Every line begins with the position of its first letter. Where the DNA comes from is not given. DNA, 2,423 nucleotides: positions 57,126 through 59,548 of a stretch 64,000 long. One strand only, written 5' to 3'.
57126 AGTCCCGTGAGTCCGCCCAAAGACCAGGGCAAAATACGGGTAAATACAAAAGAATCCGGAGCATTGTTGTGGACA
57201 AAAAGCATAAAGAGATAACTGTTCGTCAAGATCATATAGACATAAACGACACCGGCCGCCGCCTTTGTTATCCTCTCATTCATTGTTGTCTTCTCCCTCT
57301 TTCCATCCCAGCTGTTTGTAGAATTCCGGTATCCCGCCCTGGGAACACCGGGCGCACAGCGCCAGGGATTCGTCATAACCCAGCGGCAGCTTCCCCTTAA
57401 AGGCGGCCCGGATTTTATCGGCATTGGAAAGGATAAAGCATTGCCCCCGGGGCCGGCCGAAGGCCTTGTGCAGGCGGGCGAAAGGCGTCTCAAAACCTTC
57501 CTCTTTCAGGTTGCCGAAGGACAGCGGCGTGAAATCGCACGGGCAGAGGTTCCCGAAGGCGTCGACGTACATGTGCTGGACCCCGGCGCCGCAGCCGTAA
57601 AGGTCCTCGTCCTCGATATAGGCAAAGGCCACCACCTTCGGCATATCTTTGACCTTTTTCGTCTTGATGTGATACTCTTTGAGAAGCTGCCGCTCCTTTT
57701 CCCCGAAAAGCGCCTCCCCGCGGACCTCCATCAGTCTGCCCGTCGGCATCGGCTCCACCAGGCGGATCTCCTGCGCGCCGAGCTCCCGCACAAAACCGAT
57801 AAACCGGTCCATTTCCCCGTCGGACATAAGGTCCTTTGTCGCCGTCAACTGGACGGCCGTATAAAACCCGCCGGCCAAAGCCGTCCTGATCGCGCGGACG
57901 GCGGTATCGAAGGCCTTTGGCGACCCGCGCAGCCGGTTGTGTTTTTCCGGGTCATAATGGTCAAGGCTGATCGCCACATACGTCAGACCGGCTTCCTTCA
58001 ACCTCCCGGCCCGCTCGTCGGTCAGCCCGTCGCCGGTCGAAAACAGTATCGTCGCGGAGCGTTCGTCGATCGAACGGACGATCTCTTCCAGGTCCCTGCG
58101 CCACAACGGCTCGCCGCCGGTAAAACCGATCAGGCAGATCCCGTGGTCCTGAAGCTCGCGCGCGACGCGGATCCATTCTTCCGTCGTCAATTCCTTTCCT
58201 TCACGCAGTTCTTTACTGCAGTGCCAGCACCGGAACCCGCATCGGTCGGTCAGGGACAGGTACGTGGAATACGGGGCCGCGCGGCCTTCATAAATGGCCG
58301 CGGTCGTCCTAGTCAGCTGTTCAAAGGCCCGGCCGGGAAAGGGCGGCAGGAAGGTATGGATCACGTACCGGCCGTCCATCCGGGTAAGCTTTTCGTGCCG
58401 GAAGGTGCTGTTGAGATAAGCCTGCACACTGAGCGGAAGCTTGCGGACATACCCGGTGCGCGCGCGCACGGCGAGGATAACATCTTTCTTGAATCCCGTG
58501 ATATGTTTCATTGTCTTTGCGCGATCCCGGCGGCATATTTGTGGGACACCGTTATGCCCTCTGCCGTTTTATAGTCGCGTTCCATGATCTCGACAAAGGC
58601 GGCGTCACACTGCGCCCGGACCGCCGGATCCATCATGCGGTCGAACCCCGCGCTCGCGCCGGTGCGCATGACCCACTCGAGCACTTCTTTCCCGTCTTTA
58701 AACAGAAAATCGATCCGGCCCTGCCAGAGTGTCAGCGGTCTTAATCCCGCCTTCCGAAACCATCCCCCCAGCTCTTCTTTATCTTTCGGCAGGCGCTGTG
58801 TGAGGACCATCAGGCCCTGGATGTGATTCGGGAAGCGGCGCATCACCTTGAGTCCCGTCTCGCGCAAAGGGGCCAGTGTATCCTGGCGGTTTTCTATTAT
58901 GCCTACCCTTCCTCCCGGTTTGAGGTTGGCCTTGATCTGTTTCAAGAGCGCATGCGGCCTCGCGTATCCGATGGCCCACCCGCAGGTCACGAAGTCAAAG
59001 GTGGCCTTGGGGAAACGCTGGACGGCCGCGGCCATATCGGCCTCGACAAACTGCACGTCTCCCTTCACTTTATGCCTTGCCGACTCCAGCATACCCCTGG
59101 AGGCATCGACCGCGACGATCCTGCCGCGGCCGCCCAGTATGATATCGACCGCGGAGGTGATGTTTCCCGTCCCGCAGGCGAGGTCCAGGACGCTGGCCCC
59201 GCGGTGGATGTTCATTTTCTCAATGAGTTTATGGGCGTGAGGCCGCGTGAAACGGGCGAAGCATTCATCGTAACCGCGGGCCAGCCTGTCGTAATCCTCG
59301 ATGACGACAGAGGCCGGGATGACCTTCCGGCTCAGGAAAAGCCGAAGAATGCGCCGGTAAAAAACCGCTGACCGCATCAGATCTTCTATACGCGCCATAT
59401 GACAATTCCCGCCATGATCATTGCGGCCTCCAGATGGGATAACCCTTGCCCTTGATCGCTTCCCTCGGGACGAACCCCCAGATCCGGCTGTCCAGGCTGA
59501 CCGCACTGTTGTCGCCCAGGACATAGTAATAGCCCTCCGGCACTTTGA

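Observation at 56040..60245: Tight operon: signal peptidase I - SAM methyltransferase - radical SAM/SPASM enzyme - two unknown membrane proteins (candidate protein/peptide maturation system)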

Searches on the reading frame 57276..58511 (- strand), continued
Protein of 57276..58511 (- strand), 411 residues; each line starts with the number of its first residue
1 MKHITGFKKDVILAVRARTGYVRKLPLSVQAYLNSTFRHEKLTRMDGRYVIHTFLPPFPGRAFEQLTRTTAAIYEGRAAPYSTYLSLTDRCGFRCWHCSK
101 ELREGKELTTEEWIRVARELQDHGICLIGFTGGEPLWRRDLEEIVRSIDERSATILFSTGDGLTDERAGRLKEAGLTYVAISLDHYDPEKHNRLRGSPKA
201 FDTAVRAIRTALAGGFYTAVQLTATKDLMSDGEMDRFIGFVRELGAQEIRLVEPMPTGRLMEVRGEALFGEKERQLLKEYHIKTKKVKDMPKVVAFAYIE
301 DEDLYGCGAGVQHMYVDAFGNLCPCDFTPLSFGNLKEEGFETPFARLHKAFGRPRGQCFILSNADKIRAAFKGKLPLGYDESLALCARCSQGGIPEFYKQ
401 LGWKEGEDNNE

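Call 82: find_encoding_contigs(protein=P0009, flank=6000, max_places=2)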
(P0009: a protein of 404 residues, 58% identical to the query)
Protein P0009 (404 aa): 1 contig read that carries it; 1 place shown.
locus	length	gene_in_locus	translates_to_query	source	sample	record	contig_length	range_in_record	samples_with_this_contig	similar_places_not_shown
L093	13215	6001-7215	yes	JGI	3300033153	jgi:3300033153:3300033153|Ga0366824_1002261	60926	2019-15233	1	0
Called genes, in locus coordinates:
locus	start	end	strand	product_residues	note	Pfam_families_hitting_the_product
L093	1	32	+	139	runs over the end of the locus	PF09383:NIL, PF13183:Fer4_8 (faint), PF13187:Fer4_9, PF00037:Fer4 (weak), PF12797:Fer4_2 (faint), PF12838:Fer4_7, PF13237:Fer4_10, PF14697:Fer4_21, +3 more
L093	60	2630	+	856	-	PF00501:AMP-binding, PF23562:AMP-binding_C_3 (weak), PF00550:PP-binding (weak), PF01553:Acyltransferase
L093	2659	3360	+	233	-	-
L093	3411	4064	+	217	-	PF00300:His_Phos_1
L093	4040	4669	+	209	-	PF21016:RlmN_N, PF04055:Radical_SAM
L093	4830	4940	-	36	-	-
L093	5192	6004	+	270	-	PF00891:Methyltransf_2 (weak), PF01209:Ubie_methyltran, PF13489:Methyltransf_23, PF05175:MTS, PF13847:Methyltransf_31, PF08241:Methyltransf_11, PF08242:Methyltransf_12, PF13649:Methyltransf_25, +6 more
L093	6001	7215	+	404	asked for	PF04055:Radical_SAM, PF13186:SPASM (faint)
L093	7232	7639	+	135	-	-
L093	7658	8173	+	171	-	-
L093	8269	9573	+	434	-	PF02321:OEP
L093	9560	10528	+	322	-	PF25917:BSH_RND (weak), PF25973:BSH_CzcB, PF25990:Beta-barrel_YknX (faint), PF26002:Beta-barrel_AprE (weak), PF25967:RND-MFP_C (weak)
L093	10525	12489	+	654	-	PF00005:ABC_tran, PF02463:SMC_N (faint), PF13304:AAA_21 (faint), PF12704:MacB_PCD, PF02687:FtsX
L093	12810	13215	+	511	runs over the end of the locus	PF07690:MFS_1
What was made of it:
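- OEP–MFP–MacB (call 82).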

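Call 83: find_encoding_contigs(protein=P0007, flank=6000, max_places=2)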
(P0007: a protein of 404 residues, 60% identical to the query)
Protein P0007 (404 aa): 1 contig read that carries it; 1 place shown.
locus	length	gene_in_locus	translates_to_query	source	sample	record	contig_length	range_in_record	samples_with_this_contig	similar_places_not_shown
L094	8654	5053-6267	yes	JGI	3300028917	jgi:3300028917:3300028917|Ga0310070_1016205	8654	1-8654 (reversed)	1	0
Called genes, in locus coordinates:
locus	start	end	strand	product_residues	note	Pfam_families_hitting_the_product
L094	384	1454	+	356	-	PF12158:DUF3592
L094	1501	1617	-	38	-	-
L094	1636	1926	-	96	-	-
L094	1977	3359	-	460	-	PF00890:FAD_binding_2 (weak), PF01134:GIDA, PF03486:HI0933_like (weak), PF07992:Pyr_redox_2, PF12831:FAD_oxidored, PF13738:Pyr_redox_3, PF00070:Pyr_redox, PF02852:Pyr_redox_dim, +4 more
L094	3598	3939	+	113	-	-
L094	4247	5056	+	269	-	PF01135:PCMT, PF01209:Ubie_methyltran, PF05175:MTS, PF13489:Methyltransf_23, PF08241:Methyltransf_11, PF08242:Methyltransf_12, PF13649:Methyltransf_25, PF13847:Methyltransf_31, +2 more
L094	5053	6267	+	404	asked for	PF04055:Radical_SAM, PF13186:SPASM (faint)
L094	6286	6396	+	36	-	-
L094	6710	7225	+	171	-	-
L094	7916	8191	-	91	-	PF14947:HTH_45, PF14277:DUF4364 (weak)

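Call 88: find_related_loci(query=A7, collection=metagenome_contigs, flank=2500)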
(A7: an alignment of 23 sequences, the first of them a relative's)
Query A7 (429 aa) in metagenome_contigs; peptide patterns used: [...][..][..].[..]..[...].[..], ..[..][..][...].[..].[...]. (x = any residue, [..] = any of these).
506 stretches matched a pattern; 193 encode a relative of the query (tblastn E <= 1e-3); the best 80 are kept; 80 distinct loci.
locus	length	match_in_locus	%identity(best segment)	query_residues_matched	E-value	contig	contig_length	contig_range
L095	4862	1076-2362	100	1-429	0e+0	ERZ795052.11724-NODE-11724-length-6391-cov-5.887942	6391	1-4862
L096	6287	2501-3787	100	1-429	0e+0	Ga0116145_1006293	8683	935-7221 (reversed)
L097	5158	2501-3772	69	1-426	0e+0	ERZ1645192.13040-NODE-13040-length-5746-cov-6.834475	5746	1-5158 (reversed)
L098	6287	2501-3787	70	1-429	0e+0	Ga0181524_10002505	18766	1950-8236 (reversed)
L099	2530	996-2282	71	1-429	0e+0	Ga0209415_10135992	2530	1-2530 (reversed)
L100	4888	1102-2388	69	1-429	0e+0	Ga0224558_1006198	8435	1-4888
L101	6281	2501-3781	68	1-428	0e+0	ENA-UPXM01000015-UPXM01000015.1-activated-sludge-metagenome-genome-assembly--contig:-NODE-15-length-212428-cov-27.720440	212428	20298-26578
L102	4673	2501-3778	68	1-428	0e+0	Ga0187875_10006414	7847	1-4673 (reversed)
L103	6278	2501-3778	69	1-428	0e+0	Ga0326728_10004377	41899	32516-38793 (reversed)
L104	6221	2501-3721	69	21-428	0e+0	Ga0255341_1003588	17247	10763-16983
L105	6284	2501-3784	69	1-428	0e+0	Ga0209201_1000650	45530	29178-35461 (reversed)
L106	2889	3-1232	69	20-429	0e+0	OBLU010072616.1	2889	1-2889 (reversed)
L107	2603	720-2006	58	1-429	0e+0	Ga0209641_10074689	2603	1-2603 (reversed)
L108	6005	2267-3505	59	1-426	2e-166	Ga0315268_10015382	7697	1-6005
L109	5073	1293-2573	58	1-426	5e-167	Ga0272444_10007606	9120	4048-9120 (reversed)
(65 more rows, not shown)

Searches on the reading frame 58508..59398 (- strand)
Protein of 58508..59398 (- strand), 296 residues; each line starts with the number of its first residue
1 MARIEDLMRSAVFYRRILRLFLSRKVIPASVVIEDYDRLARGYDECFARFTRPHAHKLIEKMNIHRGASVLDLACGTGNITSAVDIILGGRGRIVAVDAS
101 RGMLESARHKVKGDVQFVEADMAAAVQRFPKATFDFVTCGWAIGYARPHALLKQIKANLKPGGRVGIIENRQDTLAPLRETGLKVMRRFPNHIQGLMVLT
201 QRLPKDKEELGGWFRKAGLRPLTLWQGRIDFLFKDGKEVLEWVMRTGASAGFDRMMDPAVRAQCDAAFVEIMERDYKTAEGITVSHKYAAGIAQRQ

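Call 3: search_protein_families(library=pfam, proteins=[window:58508-59398:-], max_evalue=0.01)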
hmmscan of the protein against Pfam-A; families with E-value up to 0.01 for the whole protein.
window:58508-59398:- (296 aa): 12 families
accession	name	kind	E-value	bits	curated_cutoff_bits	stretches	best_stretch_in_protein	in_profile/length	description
PF13649.12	Methyltransf_25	-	2.1e-17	64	27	1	70-163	1-97/97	Methyltransferase domain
PF01209.24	Ubie_methyltran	-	1.4e-16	61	20.1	1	56-179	37-163/233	ubiE/COQ5 methyltransferase family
PF08241.18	Methyltransf_11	-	1.8e-15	57.8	21.2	1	71-165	1-93/95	Methyltransferase domain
PF13847.12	Methyltransf_31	-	3.5e-14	53.2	27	1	64-218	1-145/145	Methyltransferase domain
PF08242.18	Methyltransf_12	-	2.5e-11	44.6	30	1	71-165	1-98/98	Methyltransferase domain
PF13489.12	Methyltransf_23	-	8.2e-11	42.3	27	1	57-222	11-162/164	Methyltransferase domain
PF01135.25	PCMT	-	7.8e-09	36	20.3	1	53-166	59-170/210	Protein-L-isoaspartate(D-aspartate) O-methyltransferase (PCMT)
PF05175.20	MTS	-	1e-06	29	23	1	58-175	23-146/170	Methyltransferase small domain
PF01728.25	FtsJ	-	5.3e-05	23.6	24.1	1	57-140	11-98/181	FtsJ-like methyltransferase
PF07021.18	MetW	-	0.0016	18.5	21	1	56-152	4-95/193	Methionine biosynthesis protein MetW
PF06325.19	PrmA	-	0.0016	18.4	22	1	61-186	157-280/296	Ribosomal protein L11 methyltransferase (PrmA)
PF00891.24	Methyltransf_2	-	0.0085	15.9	22.3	0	54-170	50-167/210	O-methyltransferase domain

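Call 4: search_protein_families(library=ncbifam, proteins=[window:58508-59398:-], max_evalue=0.01)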
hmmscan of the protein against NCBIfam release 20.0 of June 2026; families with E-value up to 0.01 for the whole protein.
window:58508-59398:- (296 aa): 41 families (the best 25 are shown)
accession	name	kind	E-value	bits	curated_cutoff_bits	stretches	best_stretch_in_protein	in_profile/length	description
TIGR02072.1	BioC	equivalog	2.4e-17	63.6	184.95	1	40-294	6-243/244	malonyl-ACP O-methyltransferase BioC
NF001243.0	PRK00216.1-4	equivalog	4.9e-17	62.1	235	1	55-180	36-164/237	demethylmenaquinone methyltransferase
NF001244.0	PRK00216.1-5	equivalog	9.5e-17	61.1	216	1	37-178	15-164/236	bifunctional demethylmenaquinone methyltransferase/2-methoxy-6-polyprenyl-1,4-benzoquinol methylase UbiE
NF043040.1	corrin_prot_MT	hypoth_equivalog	2.6e-16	59.7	180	1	42-219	14-196/216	corrinoid protein-associated methyltransferase CpaM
TIGR02752.1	MenG_heptapren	equivalog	4.7e-16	59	419.85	1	55-180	34-162/231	demethylmenaquinone methyltransferase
TIGR01934.1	MenG_MenH_UbiE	subfamily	3.1e-15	56.1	158.35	1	56-178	29-152/223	ubiquinone/menaquinone biosynthesis methyltransferase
NF001240.0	PRK00216.1-1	equivalog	1.5e-14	53.7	378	1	57-180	54-181/251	bifunctional demethylmenaquinone methyltransferase/2-methoxy-6-polyprenyl-1,4-benzoquinol methylase UbiE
NF001241.0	PRK00216.1-2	equivalog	1.5e-11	44.4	327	1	56-184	41-164/231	demethylmenaquinone methyltransferase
NF002463.0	PRK01683.1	equivalog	3.3e-11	43.3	297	1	48-279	14-238/258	trans-aconitate 2-methyltransferase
NF052510.1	methyltran_MpqE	exception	4.7e-11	42.5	335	1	58-180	38-164/234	methyl-plastoquinone biosynthesis methyltransferase MpqE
NF047649.1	MTase_UXPK_star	exception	1.8e-10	40.3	460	1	63-166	74-180/283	methyltransferase/UXPK-star double selenoprotein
NF010703.0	PRK14103.1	equivalog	6.3e-10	38.9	320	1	51-281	15-238/256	trans-aconitate 2-methyltransferase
NF041537.1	ArsM_AhpD_UU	exception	1.2e-09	37.4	510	1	63-167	73-180/345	arsenite methyltransferase/AhpD domain selenoprotein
NF007610.0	PRK10258.1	equivalog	5e-09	35.9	342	1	35-181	12-152/251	malonyl-ACP O-methyltransferase BioC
NF001242.0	PRK00216.1-3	equivalog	4.1e-08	32.9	351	1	55-170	57-178/258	bifunctional demethylmenaquinone methyltransferase/2-methoxy-6-polyprenyl-1,4-benzoquinol methylase UbiE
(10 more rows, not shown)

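Call 17: search_solved_structures(query=window:58508-59398:-, max_evalue=0.001)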
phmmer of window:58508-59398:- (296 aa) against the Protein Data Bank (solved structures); distinct sequences matched with E-value up to 0.001: 29.
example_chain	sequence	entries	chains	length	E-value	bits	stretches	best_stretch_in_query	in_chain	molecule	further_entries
5jdz_A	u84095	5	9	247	1.5e-08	37.8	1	47-165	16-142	Methyl transferase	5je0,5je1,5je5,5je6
5je3_A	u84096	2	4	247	1.7e-08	37.6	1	47-165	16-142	Methyl transferase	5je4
5jdy_A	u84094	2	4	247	1.8e-08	37.5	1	47-165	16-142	Methyl transferase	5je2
5wp4_A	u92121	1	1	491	3.1e-08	36.7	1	56-180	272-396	Phosphoethanolamine N-methyltransferase 1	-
5wp5_A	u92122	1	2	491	1.5e-07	34.5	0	56-178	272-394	Phosphomethylethanolamine N-methyltransferase 2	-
7wzg_A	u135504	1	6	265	3.7e-07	33.2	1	58-165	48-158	Cypemycin N-terminal methyltransferase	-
9fcu_A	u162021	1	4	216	7.2e-06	29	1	60-193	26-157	SAM-dependent methyltransferase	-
9fcx_A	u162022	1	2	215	7.2e-06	29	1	60-193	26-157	SAM-dependent methyltransferase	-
8rdl_A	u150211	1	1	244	7.6e-06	28.9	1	36-165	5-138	ToxA protein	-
9fd3_A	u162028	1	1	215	1.2e-05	28.3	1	60-193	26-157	SAM-dependent methyltransferase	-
9fcd_A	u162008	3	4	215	1.2e-05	28.2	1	60-193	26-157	SAM-dependent methyltransferase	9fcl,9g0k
9fcy_A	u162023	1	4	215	1.2e-05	28.2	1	60-193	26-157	SAM-dependent methyltransferase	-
9fcq_A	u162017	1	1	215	1.3e-05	28.1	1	60-193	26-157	SAM-dependent methyltransferase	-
3mgg_A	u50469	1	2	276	1.8e-05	27.7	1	57-171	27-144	Methyltransferase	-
1ve3_A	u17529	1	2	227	2.1e-05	27.5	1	61-180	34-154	hypothetical protein PH0226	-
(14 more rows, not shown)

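Call 37: search_protein_families(library=padloc, proteins=[window:58508-59398:-], max_evalue=0.01)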
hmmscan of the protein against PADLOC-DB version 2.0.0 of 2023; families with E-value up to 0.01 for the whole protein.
window:58508-59398:- (296 aa): 1 family
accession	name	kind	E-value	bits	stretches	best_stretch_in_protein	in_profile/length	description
PDLC04134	mad2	-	5.9e-20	69.5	1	51-187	276-414/492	mads_2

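Call 38: search_protein_families(library=phrogs, proteins=[window:58508-59398:-], max_evalue=0.001)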
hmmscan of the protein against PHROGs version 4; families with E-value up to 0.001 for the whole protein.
window:58508-59398:- (296 aa): 1 family
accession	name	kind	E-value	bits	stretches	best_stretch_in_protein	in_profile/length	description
phrog_4752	-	other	1.3e-12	48.5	1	60-169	45-160/241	tRNA methyltransferase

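Call 48: find_homologous_proteins(query=window:58508-59398:-, max_evalue=1e-8)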
Query window:58508-59398:- (296 aa): 98 proteins with E <= 1e-8 among 2215 candidates.
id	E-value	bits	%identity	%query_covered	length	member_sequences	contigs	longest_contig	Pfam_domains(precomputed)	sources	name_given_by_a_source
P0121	1.3e-195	666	100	100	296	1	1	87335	PF13847.13,PF13489.13,PF05175.21,PF13649.13,PF01135.26,PF01209.25,PF08241.19,PF08242.19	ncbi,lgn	-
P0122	7.0e-101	356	53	96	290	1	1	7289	PF07021.19,PF13847.13,PF13489.13,PF05175.21,PF13649.13,PF01135.26,PF01728.26,PF01209.25,PF08241.19,PF08242.19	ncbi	-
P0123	1.5e-99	351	55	96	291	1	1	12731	PF13489.13,PF01189.24,PF08241.19,PF05891.19,PF13847.13,PF05175.21,PF13649.13,PF00891.25,PF01135.26,PF01728.26,PF01209.25,PF08242.19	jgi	-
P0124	1.8e-99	351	55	96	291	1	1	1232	PF13489.13,PF01189.24,PF08241.19,PF05891.19,PF13847.13,PF05175.21,PF13649.13,PF00891.25,PF01135.26,PF01728.26,PF01209.25,PF08242.19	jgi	-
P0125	2.0e-99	351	55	96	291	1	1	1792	PF00398.27,PF13489.13,PF01189.24,PF05219.18,PF08241.19,PF05891.19,PF13847.13,PF05175.21,PF13649.13,PF01135.26,PF01728.26,PF01209.25,PF08242.19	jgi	-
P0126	4.6e-99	350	54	96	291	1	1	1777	PF00398.27,PF13489.13,PF01189.24,PF08241.19,PF07021.19,PF13847.13,PF05175.21,PF13649.13,PF01135.26,PF01728.26,PF01209.25,PF08242.19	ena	-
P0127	9.9e-99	349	54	96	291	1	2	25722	PF00398.27,PF13489.13,PF01189.24,PF08241.19,PF05891.19,PF13847.13,PF05175.21,PF13649.13,PF01135.26,PF01728.26,PF01209.25,PF08242.19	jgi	-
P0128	4.4e-98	346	56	91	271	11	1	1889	PF00398.27,PF13489.13,PF01189.24,PF05219.18,PF08241.19,PF13847.13,PF05175.21,PF13649.13,PF01135.26,PF01728.26,PF01209.25,PF08242.19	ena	-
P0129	2.1e-97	344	53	96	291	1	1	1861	PF00398.27,PF13489.13,PF01189.24,PF05219.18,PF08241.19,PF05891.19,PF13847.13,PF05175.21,PF13649.13,PF01135.26,PF01728.26,PF01209.25,PF08242.19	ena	-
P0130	2.7e-97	344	53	98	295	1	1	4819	PF13847.13,PF13489.13,PF05175.21,PF13649.13,PF01135.26,PF01209.25,PF08241.19,PF08242.19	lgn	-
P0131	8.0e-97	342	52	96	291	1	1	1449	PF13847.13,PF13489.13,PF05175.21,PF13649.13,PF02390.24,PF00891.25,PF01135.26,PF01209.25,PF08241.19,PF08242.19,PF05891.19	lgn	-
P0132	1.1e-96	342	54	96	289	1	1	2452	PF13847.13,PF00398.27,PF13489.13,PF05175.21,PF13649.13,PF01135.26,PF01728.26,PF01209.25,PF08241.19,PF08242.19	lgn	-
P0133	1.3e-96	342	52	96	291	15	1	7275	PF00398.27,PF13489.13,PF08241.19,PF05891.19,PF07021.19,PF13847.13,PF05175.21,PF13649.13,PF02390.24,PF00891.25,PF01135.26,PF01209.25,PF08242.19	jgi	-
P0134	1.7e-96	341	53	96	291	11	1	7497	PF13847.13,PF13489.13,PF05175.21,PF13649.13,PF01135.26,PF01209.25,PF08241.19,PF08242.19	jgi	-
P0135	3.3e-96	340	52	96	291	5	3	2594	PF13847.13,PF00398.27,PF13489.13,PF05175.21,PF13649.13,PF02390.24,PF01189.24,PF01135.26,PF01209.25,PF08241.19,PF08242.19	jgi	-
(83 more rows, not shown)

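Call 63: predict_structure(alignment_id=A4)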
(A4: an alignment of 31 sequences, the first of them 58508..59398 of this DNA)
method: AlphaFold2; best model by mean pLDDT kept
length: 296 residues; sequences in the alignment: 31
mean_pLDDT: 93.9   pTM: 0.90
mean pLDDT of the five models: 93.9, 93.9, 93.5, 92.9, 92.8
residues with pLDDT >= 90: 239; 70-90: 54; 50-70: 3; < 50: 0
segments of 3 or more residues with pLDDT < 50: none
pLDDT, mean of each block of 10 residues (from residue 1): 86 95 91 88 84 95 97 97 96 97 96 96 97 98 92 98 98 94 94 88 95 98 97 97 79 85 96 98 97 98
secondary structure, 60 per line:
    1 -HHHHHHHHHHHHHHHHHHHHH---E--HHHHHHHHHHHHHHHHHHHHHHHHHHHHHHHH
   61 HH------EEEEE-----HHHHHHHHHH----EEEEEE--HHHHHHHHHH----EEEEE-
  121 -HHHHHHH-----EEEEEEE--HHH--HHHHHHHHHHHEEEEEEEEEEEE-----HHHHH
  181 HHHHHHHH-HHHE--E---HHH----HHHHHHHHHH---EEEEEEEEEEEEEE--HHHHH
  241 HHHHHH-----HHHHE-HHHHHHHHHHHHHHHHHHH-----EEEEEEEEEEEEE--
elements in order: H2-22 H29-62 E69-73 H79-88 E93-98 H101-110 E115-119 H122-128 E134-140 H148-158 E159-170 H176-188 H207-216 E220-233 H236-246 H252-255 H258-276 E282-294

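Call 68: fold_search(model_id=the predicted structure, library=pdb)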
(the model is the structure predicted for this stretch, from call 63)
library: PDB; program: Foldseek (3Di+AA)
matches with E <= 10: 1988; with E <= 0.001: 1224
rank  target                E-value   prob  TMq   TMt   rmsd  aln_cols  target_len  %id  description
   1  8x8j_A                9.7e-18  1.00  0.60  0.73   4.2       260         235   18  The structure of AbBioc in complex with inhibitor sinefungin (released 2024-11-13)
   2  8x8j_B                1.5e-17  1.00  0.62  0.76   3.6       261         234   20  The structure of AbBioc in complex with inhibitor sinefungin (released 2024-11-13)
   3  8x8i_C                4.9e-17  1.00  0.60  0.75   4.2       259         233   20  The structure of AbBioc in complex with SAM cofactor (released 2024-11-13)
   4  8x8i_B                7.1e-17  1.00  0.62  0.77   3.8       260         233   18  The structure of AbBioc in complex with SAM cofactor (released 2024-11-13)
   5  5egp_A                1.1e-16  1.00  0.64  0.66   4.6       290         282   15  Crystal structure of the S-methyltransferase TmtA (released 2016-02-03)
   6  8x8i_A                1.5e-16  1.00  0.60  0.73   5.5       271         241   17  The structure of AbBioc in complex with SAM cofactor (released 2024-11-13)
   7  3ccf_A                1.6e-16  1.00  0.63  0.76   4.0       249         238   18  Crystal structure of putative methyltransferase (YP_321342.1) from Anabaena variabilis ATCC 29413 at 1.90 A resolution (released 2008-03-11)
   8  8x8i_D                2.1e-16  1.00  0.58  0.72   4.7       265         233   18  The structure of AbBioc in complex with SAM cofactor (released 2024-11-13)
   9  3ccf_B                3.4e-16  1.00  0.63  0.76   3.9       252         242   18  Crystal structure of putative methyltransferase (YP_321342.1) from Anabaena variabilis ATCC 29413 at 1.90 A resolution (released 2008-03-11)
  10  5egp_B                8.1e-16  1.00  0.64  0.67   4.6       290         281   14  Crystal structure of the S-methyltransferase TmtA (released 2016-02-03)
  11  5w7k_B                8.6e-16  1.00  0.58  0.62   5.5       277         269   17  Crystal structure of OxaG (released 2018-06-27)
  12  5jgl_B                1.2e-15  1.00  0.52  0.57   8.2       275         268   15  Crystal structure of GtmA in complex with S-Adenosylmethionine (released 2017-03-01)
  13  5jgl_A                1.3e-15  1.00  0.53  0.57   8.1       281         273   14  Crystal structure of GtmA in complex with S-Adenosylmethionine (released 2017-03-01)
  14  5jgk_A                1.5e-15  1.00  0.63  0.66   4.7       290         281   15  Crystal structure of GtmA in complex with SAH (released 2017-03-01)
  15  5w7k_A                1.5e-15  1.00  0.59  0.63   5.6       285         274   15  Crystal structure of OxaG (released 2018-06-27)
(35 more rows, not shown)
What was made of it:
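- On BioC (malonyl-ACP O-methyltransferase): The fold is nevertheless closest to BioC (call 68).
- Closest known: BioC/BioH-type carboxyl methyl-ester masking. Same: The carboxyl methyltransferases Tam, JHAMT and LahSB follow (calls 4, 68).
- MT: fold nearest to carboxyl O- and thiol S-methyltransferases, including the RiPP C-terminal methyltransferase LahSB (call 68). This would fit a BioC/BioH-like protect-and-deprotect logic, and BioC is the best MT match (calls 4, 68).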
